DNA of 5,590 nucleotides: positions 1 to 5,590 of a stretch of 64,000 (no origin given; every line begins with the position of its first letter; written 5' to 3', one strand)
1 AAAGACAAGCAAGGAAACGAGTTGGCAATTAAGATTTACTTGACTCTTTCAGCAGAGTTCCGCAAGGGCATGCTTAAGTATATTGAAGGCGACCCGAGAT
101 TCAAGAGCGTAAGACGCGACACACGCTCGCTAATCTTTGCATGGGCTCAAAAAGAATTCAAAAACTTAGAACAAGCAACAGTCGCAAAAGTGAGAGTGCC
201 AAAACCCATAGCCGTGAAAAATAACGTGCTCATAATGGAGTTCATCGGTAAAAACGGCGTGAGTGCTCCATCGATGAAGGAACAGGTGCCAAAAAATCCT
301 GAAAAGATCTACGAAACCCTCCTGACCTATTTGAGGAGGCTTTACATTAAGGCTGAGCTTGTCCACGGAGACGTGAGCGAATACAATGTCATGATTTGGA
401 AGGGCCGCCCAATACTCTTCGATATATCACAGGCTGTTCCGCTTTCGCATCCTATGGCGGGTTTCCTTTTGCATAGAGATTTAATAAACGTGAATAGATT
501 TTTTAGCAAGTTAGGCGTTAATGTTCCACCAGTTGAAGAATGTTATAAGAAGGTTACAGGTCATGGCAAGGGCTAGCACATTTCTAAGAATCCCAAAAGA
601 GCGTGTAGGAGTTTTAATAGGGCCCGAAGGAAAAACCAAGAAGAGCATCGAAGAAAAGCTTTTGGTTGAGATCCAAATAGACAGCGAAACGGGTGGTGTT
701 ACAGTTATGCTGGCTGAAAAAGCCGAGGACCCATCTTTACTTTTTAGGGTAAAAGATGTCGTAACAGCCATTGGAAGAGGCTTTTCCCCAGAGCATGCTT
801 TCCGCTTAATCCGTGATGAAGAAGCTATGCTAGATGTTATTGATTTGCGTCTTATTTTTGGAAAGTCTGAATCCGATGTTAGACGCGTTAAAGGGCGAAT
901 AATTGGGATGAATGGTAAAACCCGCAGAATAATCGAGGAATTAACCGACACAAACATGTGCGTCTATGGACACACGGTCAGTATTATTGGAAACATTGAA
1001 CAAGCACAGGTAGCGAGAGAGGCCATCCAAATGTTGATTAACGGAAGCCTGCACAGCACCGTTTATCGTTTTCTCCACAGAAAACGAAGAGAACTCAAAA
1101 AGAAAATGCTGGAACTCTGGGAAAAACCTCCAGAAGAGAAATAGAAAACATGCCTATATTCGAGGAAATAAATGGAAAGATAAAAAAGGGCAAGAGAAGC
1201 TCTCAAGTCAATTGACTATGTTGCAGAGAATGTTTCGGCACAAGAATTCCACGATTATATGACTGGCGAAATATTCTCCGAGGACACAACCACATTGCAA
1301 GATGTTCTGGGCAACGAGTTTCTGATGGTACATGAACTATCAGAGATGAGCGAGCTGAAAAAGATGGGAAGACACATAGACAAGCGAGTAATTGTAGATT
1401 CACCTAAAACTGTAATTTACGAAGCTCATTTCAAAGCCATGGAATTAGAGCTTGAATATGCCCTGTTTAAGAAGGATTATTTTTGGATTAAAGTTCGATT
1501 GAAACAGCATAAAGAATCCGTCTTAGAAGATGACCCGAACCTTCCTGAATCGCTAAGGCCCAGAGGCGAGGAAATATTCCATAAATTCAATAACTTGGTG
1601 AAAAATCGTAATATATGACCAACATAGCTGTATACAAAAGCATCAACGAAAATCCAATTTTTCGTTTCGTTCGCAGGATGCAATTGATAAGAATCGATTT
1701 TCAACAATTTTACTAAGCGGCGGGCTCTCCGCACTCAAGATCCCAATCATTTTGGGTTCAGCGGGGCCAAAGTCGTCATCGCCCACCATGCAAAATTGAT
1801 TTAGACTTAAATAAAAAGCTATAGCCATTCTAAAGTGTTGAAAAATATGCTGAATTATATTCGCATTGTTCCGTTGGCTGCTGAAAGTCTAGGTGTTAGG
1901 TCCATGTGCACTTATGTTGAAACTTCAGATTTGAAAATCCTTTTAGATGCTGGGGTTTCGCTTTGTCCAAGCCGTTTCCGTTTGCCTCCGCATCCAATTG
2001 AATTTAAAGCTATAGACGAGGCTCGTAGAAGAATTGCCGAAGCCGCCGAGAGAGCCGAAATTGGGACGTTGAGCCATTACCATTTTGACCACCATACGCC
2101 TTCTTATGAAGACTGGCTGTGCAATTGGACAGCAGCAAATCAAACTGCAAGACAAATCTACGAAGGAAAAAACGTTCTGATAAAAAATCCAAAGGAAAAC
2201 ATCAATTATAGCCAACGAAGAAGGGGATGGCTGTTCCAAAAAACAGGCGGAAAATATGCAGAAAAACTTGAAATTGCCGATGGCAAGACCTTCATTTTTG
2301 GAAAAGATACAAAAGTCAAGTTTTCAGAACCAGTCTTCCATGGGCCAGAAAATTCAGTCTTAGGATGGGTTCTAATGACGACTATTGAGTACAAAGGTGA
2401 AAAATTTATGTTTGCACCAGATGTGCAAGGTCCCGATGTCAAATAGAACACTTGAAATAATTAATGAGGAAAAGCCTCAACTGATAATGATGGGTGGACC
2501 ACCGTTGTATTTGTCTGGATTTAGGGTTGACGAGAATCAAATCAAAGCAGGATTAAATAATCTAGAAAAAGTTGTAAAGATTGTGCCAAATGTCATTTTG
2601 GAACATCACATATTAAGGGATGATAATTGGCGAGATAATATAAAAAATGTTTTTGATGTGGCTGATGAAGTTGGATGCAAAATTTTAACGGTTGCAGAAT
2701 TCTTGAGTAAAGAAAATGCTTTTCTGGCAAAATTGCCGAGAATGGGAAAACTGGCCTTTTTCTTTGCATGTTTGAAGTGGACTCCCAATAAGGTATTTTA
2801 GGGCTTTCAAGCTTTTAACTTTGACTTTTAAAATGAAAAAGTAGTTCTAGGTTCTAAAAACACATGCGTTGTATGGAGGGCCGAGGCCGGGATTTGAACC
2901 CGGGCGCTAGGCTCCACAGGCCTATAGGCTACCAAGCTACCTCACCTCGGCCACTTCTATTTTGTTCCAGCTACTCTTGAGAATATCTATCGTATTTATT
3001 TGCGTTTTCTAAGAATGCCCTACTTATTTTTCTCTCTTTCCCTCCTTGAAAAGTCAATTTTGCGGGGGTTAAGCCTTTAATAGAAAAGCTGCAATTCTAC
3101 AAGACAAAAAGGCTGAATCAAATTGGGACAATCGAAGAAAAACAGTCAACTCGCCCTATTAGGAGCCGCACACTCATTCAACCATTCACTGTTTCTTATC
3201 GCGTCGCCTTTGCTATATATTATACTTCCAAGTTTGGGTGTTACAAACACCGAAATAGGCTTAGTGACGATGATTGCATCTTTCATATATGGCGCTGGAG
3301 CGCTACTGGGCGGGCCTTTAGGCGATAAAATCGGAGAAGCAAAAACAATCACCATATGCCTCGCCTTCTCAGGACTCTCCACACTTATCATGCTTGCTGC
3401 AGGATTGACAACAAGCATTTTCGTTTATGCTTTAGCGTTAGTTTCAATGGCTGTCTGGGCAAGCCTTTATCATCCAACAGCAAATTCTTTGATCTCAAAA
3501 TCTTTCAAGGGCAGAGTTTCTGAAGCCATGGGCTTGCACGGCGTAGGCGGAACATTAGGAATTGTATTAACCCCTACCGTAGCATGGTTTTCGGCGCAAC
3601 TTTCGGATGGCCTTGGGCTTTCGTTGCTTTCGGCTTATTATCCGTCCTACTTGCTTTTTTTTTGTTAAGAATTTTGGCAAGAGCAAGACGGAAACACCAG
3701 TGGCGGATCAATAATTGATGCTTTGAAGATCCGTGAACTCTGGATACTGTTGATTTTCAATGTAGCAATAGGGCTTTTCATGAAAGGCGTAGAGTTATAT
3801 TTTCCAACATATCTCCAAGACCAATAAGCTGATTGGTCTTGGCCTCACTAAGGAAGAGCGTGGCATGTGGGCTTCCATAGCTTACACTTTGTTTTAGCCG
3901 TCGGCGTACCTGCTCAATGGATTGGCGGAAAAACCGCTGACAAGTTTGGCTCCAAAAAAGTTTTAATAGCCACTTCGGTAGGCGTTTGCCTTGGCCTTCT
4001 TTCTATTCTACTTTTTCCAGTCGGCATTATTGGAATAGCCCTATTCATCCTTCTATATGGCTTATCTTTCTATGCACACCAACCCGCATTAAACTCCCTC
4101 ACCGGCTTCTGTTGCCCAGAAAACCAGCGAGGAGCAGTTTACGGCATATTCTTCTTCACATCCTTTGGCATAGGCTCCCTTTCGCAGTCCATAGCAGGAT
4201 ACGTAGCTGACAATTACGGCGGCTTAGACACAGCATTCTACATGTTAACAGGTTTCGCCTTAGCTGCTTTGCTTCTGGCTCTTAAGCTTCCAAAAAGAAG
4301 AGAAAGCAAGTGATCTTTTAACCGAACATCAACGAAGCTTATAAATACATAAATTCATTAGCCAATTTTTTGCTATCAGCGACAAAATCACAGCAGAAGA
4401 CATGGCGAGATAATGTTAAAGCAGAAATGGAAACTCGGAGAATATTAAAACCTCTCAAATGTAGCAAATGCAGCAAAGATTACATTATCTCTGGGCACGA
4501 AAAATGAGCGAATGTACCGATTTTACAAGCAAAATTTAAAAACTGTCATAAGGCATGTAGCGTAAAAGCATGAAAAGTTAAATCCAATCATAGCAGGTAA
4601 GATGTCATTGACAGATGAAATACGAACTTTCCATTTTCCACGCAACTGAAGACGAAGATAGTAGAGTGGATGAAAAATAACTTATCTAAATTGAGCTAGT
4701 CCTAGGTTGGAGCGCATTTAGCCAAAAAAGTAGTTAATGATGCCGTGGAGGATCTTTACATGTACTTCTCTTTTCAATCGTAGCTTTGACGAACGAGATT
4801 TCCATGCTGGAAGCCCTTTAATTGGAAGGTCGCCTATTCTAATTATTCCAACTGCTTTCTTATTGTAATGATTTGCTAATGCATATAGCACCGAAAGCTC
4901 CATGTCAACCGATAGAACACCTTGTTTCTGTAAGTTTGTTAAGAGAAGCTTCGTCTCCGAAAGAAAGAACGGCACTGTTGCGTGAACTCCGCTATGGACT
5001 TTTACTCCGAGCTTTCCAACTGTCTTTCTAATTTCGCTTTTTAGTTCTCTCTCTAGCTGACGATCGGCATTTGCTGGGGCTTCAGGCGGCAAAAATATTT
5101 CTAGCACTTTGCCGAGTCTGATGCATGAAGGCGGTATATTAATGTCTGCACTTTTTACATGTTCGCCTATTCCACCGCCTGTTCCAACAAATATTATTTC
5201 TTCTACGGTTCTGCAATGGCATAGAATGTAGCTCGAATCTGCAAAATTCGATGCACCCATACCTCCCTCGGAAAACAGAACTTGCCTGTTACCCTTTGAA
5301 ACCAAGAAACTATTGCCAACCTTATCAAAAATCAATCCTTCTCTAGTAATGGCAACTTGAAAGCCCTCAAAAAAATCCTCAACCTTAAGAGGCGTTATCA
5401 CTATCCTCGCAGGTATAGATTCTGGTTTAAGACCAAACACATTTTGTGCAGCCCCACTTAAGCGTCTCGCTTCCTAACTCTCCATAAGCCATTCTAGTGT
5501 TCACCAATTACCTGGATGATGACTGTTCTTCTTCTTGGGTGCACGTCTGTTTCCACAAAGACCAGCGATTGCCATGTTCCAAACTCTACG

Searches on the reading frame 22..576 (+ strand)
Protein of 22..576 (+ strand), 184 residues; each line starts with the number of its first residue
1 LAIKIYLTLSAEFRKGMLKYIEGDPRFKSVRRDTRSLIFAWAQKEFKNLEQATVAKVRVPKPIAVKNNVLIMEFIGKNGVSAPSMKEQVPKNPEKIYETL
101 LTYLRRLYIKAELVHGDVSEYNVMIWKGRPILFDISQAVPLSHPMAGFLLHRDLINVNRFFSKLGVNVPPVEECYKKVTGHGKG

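Call 80: search_protein_families(library=pfam, proteins=[window:22-576:+], max_evalue=0.001)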
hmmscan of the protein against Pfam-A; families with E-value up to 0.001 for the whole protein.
window:22-576:+ (184 aa): 2 families
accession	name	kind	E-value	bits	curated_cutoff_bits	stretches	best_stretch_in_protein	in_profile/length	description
PF01163.29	RIO1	-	4.4e-55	186.6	22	1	1-168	13-181/187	RIO domain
PF03109.22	ABC1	-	0.00012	21.8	22.9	1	50-129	125-204/244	ABC1 atypical kinase-like domain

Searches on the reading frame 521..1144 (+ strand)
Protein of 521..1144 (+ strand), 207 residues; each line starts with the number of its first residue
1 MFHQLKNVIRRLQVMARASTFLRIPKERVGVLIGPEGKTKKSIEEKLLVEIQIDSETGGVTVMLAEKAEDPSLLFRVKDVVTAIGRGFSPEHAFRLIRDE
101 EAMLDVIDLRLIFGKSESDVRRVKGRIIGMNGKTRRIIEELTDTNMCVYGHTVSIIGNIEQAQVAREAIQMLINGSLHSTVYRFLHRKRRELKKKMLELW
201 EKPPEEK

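Call 80: search_protein_families(library=pfam, proteins=[window:521-1144:+], max_evalue=0.001)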
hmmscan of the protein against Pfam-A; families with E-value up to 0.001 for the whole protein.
window:521-1144:+ (207 aa): 5 families
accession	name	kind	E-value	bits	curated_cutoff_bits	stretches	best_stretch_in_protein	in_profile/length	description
PF00013.35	KH_1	-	9.4e-12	45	21.5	2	22-57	4-40/66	KH domain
PF21800.4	KH_KRR1_2nd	-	3.5e-11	43.4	27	1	104-174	3-72/91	KRR1 small subunit processome component, second KH domain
PF22891.2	KH_PNO1_2nd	-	1.1e-08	35.5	27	1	119-185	17-83/90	Eukaryotic type KH-domain (KH-domain type I) (327.11.2)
PF17903.8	KH_KRR1_1st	-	6.8e-05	23.4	23.4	1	40-99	23-81/81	Krr1 KH1 domain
PF22675.2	KH-I_KHDC4-BBP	-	0.00097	19.4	30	0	123-175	7-58/76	KHDC4/BBP-like, KH-domain type I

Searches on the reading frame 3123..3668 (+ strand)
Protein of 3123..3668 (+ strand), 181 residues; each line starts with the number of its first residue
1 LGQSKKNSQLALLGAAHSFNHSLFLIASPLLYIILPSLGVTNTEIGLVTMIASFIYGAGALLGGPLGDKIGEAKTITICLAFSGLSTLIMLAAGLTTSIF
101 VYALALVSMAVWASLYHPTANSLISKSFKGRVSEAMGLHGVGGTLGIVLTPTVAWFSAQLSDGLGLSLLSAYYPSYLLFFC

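Call 80: search_protein_families(library=pfam, proteins=[window:3123-3668:+], max_evalue=0.001)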
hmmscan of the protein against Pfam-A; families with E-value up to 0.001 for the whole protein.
window:3123-3668:+ (181 aa): 2 families
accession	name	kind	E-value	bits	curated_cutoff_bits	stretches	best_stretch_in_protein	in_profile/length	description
PF07690.21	MFS_1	-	1.1e-17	64.5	33.4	1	11-154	2-141/347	Major Facilitator Superfamily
PF12832.13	MFS_1_like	-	9e-05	22.1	25.2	1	26-110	17-102/373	MFS_1 like family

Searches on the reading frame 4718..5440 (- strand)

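Call 80: search_protein_families(library=pfam, proteins=[window:4718-5440:-], max_evalue=0.001)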
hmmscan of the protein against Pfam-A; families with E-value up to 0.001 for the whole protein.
window:4718-5440:- (240 aa): 1 family
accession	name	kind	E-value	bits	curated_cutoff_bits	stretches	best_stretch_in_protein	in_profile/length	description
PF01048.26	PNP_UDP_1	-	4.9e-23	82.2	25.1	1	50-204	40-198/233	Phosphorylase superfamily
